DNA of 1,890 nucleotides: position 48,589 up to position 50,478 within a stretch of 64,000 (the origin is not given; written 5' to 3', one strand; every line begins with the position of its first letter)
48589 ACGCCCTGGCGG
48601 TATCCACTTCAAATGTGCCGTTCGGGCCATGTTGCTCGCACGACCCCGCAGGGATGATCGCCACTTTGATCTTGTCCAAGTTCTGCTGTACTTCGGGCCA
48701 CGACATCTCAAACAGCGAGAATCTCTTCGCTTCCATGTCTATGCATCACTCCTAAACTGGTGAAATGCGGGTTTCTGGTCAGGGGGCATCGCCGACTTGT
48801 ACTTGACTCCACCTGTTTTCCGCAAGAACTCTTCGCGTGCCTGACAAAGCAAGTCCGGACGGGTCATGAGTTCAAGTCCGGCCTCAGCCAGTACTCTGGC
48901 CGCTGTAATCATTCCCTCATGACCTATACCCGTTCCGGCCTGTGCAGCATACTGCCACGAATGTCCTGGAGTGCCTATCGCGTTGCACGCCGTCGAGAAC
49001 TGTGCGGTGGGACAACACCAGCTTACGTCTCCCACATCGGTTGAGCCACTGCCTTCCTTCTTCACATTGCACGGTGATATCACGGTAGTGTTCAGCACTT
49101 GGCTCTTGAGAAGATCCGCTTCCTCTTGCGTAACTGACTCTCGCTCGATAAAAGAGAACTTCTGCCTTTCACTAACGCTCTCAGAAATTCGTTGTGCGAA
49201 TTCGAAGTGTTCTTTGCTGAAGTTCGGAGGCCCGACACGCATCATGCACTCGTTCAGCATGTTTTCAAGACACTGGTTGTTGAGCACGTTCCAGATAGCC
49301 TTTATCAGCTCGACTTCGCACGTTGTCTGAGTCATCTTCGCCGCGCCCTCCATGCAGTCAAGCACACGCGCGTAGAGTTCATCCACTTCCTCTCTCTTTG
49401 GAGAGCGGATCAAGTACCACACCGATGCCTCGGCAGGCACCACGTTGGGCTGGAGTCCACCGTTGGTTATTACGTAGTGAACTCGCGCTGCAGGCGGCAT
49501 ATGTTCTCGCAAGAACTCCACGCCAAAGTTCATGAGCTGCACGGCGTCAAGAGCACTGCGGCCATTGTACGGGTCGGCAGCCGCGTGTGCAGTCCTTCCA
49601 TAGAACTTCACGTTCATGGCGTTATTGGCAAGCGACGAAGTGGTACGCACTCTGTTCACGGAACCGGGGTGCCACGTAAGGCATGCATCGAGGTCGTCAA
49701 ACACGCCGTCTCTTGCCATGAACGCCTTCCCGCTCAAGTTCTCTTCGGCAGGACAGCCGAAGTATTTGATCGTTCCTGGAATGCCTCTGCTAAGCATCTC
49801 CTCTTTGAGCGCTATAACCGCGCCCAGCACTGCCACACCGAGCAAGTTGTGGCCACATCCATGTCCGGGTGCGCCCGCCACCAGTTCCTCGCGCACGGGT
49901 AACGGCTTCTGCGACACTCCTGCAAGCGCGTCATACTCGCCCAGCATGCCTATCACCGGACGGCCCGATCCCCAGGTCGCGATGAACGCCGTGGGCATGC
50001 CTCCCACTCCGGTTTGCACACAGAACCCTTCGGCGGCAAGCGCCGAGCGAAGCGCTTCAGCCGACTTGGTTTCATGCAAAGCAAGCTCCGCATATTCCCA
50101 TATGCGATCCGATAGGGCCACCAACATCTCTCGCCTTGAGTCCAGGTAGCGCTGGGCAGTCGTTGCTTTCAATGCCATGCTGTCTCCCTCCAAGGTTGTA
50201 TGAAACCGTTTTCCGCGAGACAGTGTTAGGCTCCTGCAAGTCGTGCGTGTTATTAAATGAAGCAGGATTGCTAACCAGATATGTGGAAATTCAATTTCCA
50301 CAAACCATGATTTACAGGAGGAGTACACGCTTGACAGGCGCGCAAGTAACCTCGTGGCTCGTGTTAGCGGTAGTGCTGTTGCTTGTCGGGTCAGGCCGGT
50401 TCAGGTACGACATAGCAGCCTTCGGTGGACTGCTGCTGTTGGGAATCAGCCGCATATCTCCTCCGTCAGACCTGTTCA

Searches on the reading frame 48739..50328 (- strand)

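Call 90: search_protein_families(library=pfam, proteins=[window:48739-50328:-], max_evalue=0.0001)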
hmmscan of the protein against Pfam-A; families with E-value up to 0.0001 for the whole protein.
window:48739-50328:- (529 aa): 2 families
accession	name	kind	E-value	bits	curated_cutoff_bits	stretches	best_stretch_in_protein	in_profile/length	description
PF07687.19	M20_dimer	-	1.9e-08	34.7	21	1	238-328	9-101/107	Peptidase dimerisation domain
PF01546.33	Peptidase_M20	-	2.7e-05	24.6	24.6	1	132-279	6-113/206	Peptidase family M20/M25/M40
